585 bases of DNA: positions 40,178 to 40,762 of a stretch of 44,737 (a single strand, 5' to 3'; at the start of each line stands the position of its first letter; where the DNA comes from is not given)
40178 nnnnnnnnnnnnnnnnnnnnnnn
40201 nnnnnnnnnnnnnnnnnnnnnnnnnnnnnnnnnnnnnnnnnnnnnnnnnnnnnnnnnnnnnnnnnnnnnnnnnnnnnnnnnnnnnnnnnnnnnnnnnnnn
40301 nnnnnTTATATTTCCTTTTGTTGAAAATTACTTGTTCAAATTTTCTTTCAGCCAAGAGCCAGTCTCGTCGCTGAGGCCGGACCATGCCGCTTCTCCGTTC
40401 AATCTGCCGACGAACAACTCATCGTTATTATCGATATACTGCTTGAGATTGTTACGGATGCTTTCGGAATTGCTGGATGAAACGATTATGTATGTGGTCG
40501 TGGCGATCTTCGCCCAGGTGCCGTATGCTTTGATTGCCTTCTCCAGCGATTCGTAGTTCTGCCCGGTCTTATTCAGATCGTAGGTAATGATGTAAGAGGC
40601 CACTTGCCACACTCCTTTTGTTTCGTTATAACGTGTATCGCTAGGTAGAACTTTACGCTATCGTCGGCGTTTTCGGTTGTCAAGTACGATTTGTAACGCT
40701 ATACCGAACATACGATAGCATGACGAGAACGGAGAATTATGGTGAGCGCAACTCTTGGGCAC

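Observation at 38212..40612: Three-gene operon of unrecognisable proteins in the prophage regulatory/accessory slot: candidate novel defence or host-takeover system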

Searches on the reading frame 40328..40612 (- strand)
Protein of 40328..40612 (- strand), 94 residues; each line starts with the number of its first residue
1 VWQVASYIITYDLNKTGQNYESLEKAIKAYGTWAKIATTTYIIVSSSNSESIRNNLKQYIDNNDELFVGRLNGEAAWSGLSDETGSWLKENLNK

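Call 3: search_protein_families(library=pfam, proteins=[window:40328-40612:-], max_evalue=0.1)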
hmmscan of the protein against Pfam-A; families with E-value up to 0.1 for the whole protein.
window:40328-40612:- (94 aa): 1 family
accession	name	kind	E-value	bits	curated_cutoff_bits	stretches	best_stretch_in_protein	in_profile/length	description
PF09827.14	CRISPR_Cas2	-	0.0029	18.2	23.8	1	7-69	3-64/74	CRISPR associated protein Cas2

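Call 4: search_protein_families(library=padloc, proteins=[window:40328-40612:-], max_evalue=0.1)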
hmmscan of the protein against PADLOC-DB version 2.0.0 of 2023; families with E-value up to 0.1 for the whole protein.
window:40328-40612:- (94 aa): 10 families
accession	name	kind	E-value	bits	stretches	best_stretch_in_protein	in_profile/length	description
PDLC01443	Cas2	-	5.2e-05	21.7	1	7-75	3-68/86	"CAS-I,CAS-II,CAS-III,CAS-IV,CAS-V,CAS-VI; acquisition_2"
PDLC02078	Cas2b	-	8.5e-05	20.4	1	6-75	4-71/94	-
PDLC02027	Cas2d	-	0.00051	18.5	1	6-71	2-66/89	-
PDLC00935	Cas2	-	0.0012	17.3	1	7-73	3-72/96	CRISPR-associated endonuclease Cas2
PDLC01649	Cas2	-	0.0014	16.9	1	7-67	3-61/70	"CAS-I,CAS-II,CAS-III,CAS-IV,CAS-V,CAS-VI; acquisition_2"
PDLC01251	Cas2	-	0.0016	16.7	1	7-70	3-64/84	"CAS-I,CAS-II,CAS-III,CAS-IV,CAS-V,CAS-VI; acquisition_2"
PDLC01338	Cas2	-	0.0017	16.8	1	7-70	1-60/76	"CAS-I,CAS-II,CAS-III,CAS-IV,CAS-V,CAS-VI; acquisition_2"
PDLC01756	Cas2g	-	0.003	15.6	1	5-64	4-61/96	-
PDLC02070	Cas2_II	-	0.0031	15.9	1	6-72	2-67/89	-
PDLC01749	Cas2b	-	0.017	13.6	1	8-68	4-62/87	-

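Call 5: search_protein_families(library=phrogs, proteins=[window:40328-40612:-], max_evalue=0.1)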
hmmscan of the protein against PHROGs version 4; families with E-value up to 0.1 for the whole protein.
window:40328-40612:- (94 aa): 6 families
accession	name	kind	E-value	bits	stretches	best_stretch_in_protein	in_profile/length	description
phrog_1090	-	unknown function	9.1e-27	94.1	1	5-93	2-89/90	-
phrog_31390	-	unknown function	0.032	15.3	1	19-66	25-72/111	-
phrog_21026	-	unknown function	0.037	15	1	32-88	82-137/147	-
phrog_8894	-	unknown function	0.042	15.3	1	23-74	30-85/94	-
phrog_13781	-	tail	0.048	13.2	1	2-59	332-392/782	tail spike protein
phrog_16548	-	unknown function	0.099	13.6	0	17-50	8-42/119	-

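Call 6: search_protein_families(library=ncbifam, proteins=[window:40328-40612:-], max_evalue=0.1)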
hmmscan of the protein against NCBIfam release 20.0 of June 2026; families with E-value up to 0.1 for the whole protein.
window:40328-40612:- (94 aa): 3 families
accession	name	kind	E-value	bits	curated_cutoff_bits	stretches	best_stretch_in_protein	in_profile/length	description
TIGR01573.1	cas2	equivalog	0.0044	17.3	24.5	1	7-73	3-72/96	CRISPR-associated endonuclease Cas2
TIGR02505.1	RTPR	equivalog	0.074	11.2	340.05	1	31-79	619-667/724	ribonucleoside-triphosphate reductase, adenosylcobalamin-dependent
NF005744.0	PRK07568.1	subfamily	0.078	11.8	389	1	9-68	60-117/398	pyridoxal phosphate-dependent aminotransferase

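Call 9: search_solved_structures(query=window:40328-40603:-, max_evalue=10, show_alignments=2)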
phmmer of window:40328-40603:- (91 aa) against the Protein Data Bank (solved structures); distinct sequences matched with E-value up to 10: 1.
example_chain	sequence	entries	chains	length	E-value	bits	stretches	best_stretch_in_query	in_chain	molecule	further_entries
8pry_A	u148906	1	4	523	1.6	12.7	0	30-89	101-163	glycerol kinase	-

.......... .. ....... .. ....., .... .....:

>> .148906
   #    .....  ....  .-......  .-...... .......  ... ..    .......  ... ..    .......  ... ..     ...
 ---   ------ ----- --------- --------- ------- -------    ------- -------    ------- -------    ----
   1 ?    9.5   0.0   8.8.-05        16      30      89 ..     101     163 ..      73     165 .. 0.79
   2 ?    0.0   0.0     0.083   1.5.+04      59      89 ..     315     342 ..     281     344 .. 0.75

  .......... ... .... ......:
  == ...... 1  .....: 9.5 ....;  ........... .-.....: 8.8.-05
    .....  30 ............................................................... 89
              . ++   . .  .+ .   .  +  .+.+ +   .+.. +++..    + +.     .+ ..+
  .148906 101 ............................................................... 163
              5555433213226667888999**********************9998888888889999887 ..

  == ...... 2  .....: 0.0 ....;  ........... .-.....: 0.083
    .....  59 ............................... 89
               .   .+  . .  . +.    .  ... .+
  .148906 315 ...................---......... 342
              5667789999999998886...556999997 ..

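Call 46: search_protein_representatives(protein=window:40328-40603:-)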
Query: 91 residues. Proteins with E-value up to 0.001 (for the whole library): 1680; up to 1e-10: 193; up to 1e-30: 1. The best 150 are listed.
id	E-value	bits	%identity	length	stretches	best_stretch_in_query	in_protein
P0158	2.5e-52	190.8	100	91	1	1-91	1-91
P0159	2.9e-21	91.7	50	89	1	2-89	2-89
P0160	2.5e-20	88.7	48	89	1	1-89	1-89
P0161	1.6e-19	86.1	48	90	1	1-89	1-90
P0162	2.0e-19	85.8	47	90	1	1-90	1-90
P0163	2.2e-19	85.7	48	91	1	2-87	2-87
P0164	4.4e-19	84.7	49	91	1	3-89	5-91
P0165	5.8e-19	84.3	53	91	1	1-89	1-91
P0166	7.3e-19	84.0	49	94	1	1-90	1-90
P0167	8.4e-19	83.8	50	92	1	1-90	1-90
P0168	1.2e-18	83.4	49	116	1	2-87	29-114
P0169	2.3e-18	82.4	51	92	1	1-89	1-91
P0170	4.9e-18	81.4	44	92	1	1-89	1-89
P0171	5.6e-18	81.2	47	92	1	1-90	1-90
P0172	7.3e-18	80.8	48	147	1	1-89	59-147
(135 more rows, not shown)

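Call 48: search_solved_structures(query=A4, max_evalue=10, show_alignments=3)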
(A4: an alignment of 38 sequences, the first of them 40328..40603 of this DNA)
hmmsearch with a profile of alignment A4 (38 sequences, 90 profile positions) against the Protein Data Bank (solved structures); distinct sequences matched with E-value up to 10: 2.
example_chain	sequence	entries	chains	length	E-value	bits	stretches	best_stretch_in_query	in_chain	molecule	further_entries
7mi4_E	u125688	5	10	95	0.083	16.2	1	3-55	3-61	CRISPR-associated endoribonuclease Cas2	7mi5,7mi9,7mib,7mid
7apk_G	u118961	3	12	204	1.5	12.1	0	1-26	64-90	THO complex subunit 7 homolog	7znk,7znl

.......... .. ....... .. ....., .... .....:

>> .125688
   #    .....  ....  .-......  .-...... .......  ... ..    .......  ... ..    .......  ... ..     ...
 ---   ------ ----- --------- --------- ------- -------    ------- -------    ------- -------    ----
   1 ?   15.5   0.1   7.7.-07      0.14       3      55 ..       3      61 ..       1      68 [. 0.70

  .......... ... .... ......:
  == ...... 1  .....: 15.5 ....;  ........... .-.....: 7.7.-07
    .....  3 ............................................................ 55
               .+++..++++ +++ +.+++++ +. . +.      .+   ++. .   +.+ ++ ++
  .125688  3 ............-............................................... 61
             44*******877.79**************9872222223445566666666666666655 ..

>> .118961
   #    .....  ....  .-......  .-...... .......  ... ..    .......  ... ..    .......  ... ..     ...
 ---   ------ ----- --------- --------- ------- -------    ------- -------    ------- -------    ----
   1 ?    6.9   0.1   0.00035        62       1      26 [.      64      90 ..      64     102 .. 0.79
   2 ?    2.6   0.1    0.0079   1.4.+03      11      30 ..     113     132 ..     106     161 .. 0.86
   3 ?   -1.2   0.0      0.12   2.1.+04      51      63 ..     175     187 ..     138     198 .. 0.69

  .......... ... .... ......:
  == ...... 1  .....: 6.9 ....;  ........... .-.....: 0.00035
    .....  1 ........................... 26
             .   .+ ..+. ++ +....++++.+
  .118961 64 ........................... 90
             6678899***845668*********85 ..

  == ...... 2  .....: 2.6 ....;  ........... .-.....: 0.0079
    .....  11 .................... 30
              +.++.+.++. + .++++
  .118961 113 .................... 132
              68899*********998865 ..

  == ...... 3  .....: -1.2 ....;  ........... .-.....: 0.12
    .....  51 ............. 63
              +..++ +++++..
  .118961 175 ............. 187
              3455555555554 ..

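Call 49: search_protein_families(library=pfam, alignment_id=A4, max_evalue=0.1)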
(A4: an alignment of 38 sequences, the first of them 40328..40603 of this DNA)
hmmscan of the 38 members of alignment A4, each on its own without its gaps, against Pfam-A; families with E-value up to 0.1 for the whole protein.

A. member 1, window:40328-40603:- (91 aa): 2 families
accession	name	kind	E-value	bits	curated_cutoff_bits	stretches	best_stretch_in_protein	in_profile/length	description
PF09827.14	CRISPR_Cas2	-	0.0023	18.5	23.8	1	4-66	3-64/74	CRISPR associated protein Cas2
PF11774.14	Lsr2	-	0.098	12.7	29.6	0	40-58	33-52/58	Lsr2 dimerization domain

B. families by the number of members that match (of 38 scanned): 13 families
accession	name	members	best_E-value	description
PF09827.14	CRISPR_Cas2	13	4.6e-06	CRISPR associated protein Cas2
PF06989.17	BAALC_N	3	0.00029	BAALC N-terminus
PF13024.11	DUF3884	3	0.015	Protein of unknown function (DUF3884)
PF06100.17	MCRA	2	0.036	MCRA family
PF11347.14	CRR42-like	1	0.016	Protein CHLORORESPIRATORY REDUCTION 42-like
PF24433.1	DUF7556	1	0.023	Family of unknown function (DUF7556)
PF00385.30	Chromo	1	0.025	Chromo (CHRromatin Organisation MOdifier) domain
PF11080.13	GhoS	1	0.033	Endoribonuclease GhoS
PF25169.1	DUF7830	1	0.035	Domain of unknown function (DUF7830)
PF23069.1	DUF7042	1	0.061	Domain of unknown function (DUF7042)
PF10310.14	DUF5427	1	0.071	Family of unknown function (DUF5427)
PF15300.11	INT_SG_DDX_CT_C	1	0.071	INTS6/SAGE1/DDX26B/CT45 C-terminus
PF11774.14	Lsr2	1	0.098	Lsr2 dimerization domain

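Call 92: search_dna_similar(query=window:40328-40603:-, collection=phages, mode=protein, max_evalue=0.001, max_rows=25)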
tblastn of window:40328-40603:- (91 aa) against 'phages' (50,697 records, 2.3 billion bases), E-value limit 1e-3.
Records with a match: 55; places in all: 55; records where one place covers at least 80% of the query: 46.
Best place of each record, by identity: <60% 55.
By first word of the organism name: Staphylococcus 33; Enterococcus 7; Klebsiella 4; Mannheimia 2; Bacteriophage 2; Clostridium 2; Bacillus 2; Pasteurella 1; Enterobacteria 1; Lactococcus 1.
By host as written in the record: Staphylococcus pseudintermedius 11; Enterococcus faecalis 7; Staphylococcus sp. 7; Staphylococcus pseudintermedius E140 5; - 4; Mannheimia haemolytica 587A serotype A2 2; Staphylococcus epidermidis 36-1 2; Staphylococcus pseudintermedius strain E045 2; and 11 more.
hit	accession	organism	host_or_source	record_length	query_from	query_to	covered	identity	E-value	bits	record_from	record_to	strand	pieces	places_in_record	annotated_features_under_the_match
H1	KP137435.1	Mannheimia phage vB_MhS_587AP2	Mannheimia haemolytica 587A serotype A2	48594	1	88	97%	42.0%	3e-15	74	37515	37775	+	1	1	hypothetical protein (x2)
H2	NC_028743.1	Mannheimia phage vB_MhS_587AP2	Mannheimia haemolytica 587A serotype A2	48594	1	88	97%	42.0%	3e-15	74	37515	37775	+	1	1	hypothetical protein (x2)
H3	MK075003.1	Staphylococcus phage phiSP44-1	canine skin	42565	1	77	85%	45.5%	3e-12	66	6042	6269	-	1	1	hypothetical protein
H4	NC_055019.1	Staphylococcus phage phiSP44-1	canine skin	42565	1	77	85%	45.5%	3e-12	66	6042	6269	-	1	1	CRISPR-associated endonuclease Cas2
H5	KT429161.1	Staphylococcus phage StB20-like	Staphylococcus epidermidis 36-1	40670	1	77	85%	44.2%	7e-13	67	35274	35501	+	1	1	cas2: CRISPR-associated endoribonuclease Cas2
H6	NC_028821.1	Staphylococcus phage StB20-like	Staphylococcus epidermidis 36-1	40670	1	77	85%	44.2%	7e-13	67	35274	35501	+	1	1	cas2: CRISPR-associated endonuclease Cas2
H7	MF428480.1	Staphylococcus phage SN10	Staphylococcus pseudintermedius E140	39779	1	77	85%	42.9%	4e-12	65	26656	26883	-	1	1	hypothetical protein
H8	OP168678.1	Staphylococcus phage vB_SpsS_VL4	Staphylococcus pseudintermedius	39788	1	77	85%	42.9%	4e-12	65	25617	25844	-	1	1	CRISPR-associated endonuclease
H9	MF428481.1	Staphylococcus phage SN8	Staphylococcus pseudintermedius E140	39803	1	77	85%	42.9%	4e-12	65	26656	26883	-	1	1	hypothetical protein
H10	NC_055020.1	Staphylococcus phage SN8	Staphylococcus pseudintermedius E140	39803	1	77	85%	42.9%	4e-12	65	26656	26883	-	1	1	CRISPR-associated endonuclease Cas2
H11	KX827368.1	Staphylococcus phage SpT5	Staphylococcus pseudintermedius strain ...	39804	1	77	85%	42.9%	4e-12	65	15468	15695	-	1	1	CRISPR associated protein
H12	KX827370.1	Staphylococcus phage SpT252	Staphylococcus pseudintermedius strain ...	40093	1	77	85%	42.9%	4e-12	65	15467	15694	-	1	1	CRISPR associated protein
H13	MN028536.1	Staphylococcus phage vB_SpsM_WIS42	Staphylococcus pseudintermedius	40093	1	77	85%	42.9%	4e-12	65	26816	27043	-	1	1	CRISPR-associated protein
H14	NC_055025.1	Staphylococcus phage vB_SpsM_WIS42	Staphylococcus pseudintermedius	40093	1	77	85%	42.9%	4e-12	65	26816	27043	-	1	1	CRISPR-associated endonuclease Cas2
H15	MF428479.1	Staphylococcus phage SN11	Staphylococcus pseudintermedius E140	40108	1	77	85%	42.9%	4e-12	65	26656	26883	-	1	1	hypothetical protein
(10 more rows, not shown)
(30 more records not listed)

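Call 93: get_annotated_region(hit=H2, flank=3000)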
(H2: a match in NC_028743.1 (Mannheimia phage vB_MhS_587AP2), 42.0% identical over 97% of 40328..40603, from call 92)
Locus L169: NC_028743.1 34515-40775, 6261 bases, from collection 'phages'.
description: Mannheimia phage vB_MhS_587AP2, complete genome.
organism: Mannheimia phage vB_MhS_587AP2 (NCBI taxid 1572745)
taxonomy: Viruses; Duplodnaviria; Heunggongvirae; Uroviricota; Caudoviricetes
host: Mannheimia haemolytica 587A serotype A2; source: Alberta beef cattle feedlot; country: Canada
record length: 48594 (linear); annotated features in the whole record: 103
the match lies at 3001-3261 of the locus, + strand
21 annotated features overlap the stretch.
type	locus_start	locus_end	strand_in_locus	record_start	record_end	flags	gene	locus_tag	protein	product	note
CDS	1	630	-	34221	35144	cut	-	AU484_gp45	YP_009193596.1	RecT-like ssDNA annealing protein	similar to WP_006251566.1 recombinase [Mannheimia haemolytica]; motifs: 1 transmembrane domains shown by Phobius and ...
CDS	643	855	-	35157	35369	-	-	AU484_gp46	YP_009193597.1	hypothetical protein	similar to YP_007883567.1 hypothetical protein MHH_c17610 [Mannheimia haemolytica M42548]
CDS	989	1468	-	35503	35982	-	-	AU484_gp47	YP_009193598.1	hypothetical protein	similar to similar to YP_007666266.1 hypothetical protein D650_14890 [Mannheimia haemolytica USDA-ARS-USMARC-183] and ...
CDS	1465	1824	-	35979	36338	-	-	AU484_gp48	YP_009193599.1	hypothetical protein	similar to YP_007666265.1 hypothetical protein D650_14880 [Mannheimia haemolytica USDA-ARS-USMARC-183] and ...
CDS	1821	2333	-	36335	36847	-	-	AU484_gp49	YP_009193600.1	hypothetical protein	similar to YP_007666264.1 hypothetical protein D650_14870 [Mannheimia haemolytica USDA-ARS-USMARC-183] and ...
CDS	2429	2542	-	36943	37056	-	-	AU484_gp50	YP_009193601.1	hypothetical protein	-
tRNA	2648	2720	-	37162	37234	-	-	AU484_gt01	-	tRNA-Arg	-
regulatory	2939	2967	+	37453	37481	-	-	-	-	promoter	similar to TTGACA(N15-18)TATAAT with 2bp mismatch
CDS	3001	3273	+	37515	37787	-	-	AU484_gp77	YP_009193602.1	hypothetical protein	similar to WP_006251561.1 hypothetical protein [Mannheimia haemolytica]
CDS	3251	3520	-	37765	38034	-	-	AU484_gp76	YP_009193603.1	hypothetical protein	similar to WP_006252945.1 hypothetical protein [Mannheimia haemolytica]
regulatory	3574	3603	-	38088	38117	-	-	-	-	promoter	similar to TTGACA(N15-18)TATAAT with 3bp mismatch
CDS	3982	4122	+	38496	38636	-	-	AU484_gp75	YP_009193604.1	hypothetical protein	similar to WP_006250982.1 hypothetical protein [Mannheimia haemolytica]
regulatory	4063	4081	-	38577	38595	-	-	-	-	terminator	rho-independent terminator discovered using WebGeSTer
CDS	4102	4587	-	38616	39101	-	-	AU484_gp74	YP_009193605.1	hypothetical protein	similar to YP_007669016.1 hypothetical protein D648_15040 [Mannheimia haemolytica USDA-ARS-USMARC-185]; motifs: 1 ...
regulatory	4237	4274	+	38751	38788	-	-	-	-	terminator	rho-independent terminator discovered using WebGeSTer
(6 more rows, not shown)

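Call 94: get_annotated_region(hit=H10, flank=3000)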
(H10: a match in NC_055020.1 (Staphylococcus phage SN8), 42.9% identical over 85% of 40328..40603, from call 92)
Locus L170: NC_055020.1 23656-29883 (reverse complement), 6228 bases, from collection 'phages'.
description: Staphylococcus phage SN8, complete genome.
organism: Staphylococcus phage SN8 (NCBI taxid 2024213)
taxonomy: Viruses; Duplodnaviria; Heunggongvirae; Uroviricota; Caudoviricetes; Coventryvirus; Coventryvirus SN8
host: Staphylococcus pseudintermedius E140; source: -; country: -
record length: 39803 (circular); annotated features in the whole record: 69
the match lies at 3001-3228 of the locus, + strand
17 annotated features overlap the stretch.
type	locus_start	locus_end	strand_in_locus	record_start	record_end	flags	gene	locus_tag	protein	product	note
CDS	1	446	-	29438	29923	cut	-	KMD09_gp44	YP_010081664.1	Mu Gam-like end protection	ORF027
CDS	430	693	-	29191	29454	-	-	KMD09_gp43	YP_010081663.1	hypothetical protein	-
CDS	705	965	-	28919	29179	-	-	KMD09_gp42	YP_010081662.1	DUF1108 family protein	-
CDS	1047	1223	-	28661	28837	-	-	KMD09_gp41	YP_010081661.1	hypothetical protein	-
CDS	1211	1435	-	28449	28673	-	-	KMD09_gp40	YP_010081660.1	hypothetical protein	-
CDS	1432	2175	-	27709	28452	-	-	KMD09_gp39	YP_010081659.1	anti-repressor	-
CDS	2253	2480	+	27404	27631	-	-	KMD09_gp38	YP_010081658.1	hypothetical protein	-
CDS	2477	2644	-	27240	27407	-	-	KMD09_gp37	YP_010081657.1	hypothetical protein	-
CDS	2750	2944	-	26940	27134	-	-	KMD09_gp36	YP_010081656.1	hypothetical protein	-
CDS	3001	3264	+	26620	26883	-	-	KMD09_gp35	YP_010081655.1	CRISPR-associated endonuclease Cas2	-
CDS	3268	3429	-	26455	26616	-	-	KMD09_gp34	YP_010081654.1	hypothetical protein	-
CDS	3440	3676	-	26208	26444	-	-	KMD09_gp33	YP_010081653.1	helix-turn-helix domain-containing protein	-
CDS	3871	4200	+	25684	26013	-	-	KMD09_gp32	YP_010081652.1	transcriptional regulator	-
CDS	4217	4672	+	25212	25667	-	-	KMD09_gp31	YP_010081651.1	metallo-protease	-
CDS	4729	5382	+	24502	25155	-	-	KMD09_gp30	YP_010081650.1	hypothetical protein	-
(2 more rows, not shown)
